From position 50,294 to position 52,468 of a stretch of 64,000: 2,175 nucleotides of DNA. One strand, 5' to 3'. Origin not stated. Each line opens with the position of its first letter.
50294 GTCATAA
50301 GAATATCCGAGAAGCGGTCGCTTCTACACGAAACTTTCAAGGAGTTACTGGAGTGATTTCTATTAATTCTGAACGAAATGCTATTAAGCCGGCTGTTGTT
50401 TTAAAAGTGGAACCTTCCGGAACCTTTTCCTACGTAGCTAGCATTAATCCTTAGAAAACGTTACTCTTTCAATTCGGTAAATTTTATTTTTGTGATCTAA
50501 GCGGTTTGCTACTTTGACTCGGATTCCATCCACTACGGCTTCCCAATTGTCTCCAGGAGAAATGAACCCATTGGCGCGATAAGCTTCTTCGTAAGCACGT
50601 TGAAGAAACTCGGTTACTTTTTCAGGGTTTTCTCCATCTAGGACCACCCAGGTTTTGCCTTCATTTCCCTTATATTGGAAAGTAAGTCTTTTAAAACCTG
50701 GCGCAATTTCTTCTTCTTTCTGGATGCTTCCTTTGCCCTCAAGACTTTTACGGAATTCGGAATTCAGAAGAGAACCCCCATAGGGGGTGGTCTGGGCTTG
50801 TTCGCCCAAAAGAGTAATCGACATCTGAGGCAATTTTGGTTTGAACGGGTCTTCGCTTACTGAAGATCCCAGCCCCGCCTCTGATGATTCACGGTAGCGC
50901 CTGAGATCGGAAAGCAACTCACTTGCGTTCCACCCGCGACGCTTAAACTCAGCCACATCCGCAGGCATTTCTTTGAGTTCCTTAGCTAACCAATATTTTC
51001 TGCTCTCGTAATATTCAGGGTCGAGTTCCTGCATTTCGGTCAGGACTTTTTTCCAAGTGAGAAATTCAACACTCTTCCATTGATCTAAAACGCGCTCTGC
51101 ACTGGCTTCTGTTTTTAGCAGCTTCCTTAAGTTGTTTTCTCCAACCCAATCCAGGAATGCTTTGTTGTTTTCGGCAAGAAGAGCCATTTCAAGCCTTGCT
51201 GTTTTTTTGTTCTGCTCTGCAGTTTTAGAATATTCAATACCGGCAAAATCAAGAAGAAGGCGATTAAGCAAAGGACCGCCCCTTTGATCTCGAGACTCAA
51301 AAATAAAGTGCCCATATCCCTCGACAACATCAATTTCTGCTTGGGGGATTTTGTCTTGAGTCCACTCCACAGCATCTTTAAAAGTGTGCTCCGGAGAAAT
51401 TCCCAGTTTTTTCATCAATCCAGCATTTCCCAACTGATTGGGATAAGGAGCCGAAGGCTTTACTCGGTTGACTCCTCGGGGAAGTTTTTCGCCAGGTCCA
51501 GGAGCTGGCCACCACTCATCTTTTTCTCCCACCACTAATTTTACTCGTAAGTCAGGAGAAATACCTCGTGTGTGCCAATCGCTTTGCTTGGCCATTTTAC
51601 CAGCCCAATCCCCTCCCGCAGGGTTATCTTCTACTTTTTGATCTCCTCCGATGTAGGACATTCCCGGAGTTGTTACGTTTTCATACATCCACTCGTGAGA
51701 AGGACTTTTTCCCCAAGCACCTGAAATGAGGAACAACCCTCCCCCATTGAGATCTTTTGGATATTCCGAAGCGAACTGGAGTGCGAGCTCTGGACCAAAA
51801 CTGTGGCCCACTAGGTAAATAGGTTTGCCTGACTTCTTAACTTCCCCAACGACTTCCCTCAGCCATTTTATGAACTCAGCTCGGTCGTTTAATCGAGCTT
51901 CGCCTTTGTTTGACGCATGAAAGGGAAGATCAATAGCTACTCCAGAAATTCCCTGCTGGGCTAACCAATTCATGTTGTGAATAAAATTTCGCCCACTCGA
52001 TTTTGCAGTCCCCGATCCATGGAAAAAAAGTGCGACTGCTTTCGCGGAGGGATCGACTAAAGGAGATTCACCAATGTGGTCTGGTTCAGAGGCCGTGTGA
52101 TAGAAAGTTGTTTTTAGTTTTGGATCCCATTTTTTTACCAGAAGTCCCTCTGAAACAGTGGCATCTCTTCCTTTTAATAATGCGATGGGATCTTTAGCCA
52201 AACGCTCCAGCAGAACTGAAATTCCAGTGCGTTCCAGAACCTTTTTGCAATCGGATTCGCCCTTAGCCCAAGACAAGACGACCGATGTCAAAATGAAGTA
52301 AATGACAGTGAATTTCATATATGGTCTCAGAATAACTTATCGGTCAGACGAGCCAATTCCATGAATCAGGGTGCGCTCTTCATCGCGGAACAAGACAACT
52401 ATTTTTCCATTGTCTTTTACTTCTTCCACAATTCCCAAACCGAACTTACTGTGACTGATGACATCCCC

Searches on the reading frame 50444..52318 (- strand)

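Call 64: search_protein_families(library=pfam, proteins=[window:50444-52318:-], max_evalue=0.00001)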
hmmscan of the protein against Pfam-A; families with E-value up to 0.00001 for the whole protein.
window:50444-52318:- (624 aa): 3 families
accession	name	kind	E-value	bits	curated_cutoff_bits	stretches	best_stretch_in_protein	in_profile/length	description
PF12697.13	Abhydrolase_6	-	3.4e-10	41.4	26.3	1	97-344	2-211/217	Alpha/beta hydrolase family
PF12146.15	Hydrolase_4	-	3.1e-08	33.7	27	1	91-205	2-114/239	Serine aminopeptidase, S33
PF00561.26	Abhydrolase_1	-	1.1e-06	29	25.8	1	97-189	4-93/245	alpha/beta hydrolase fold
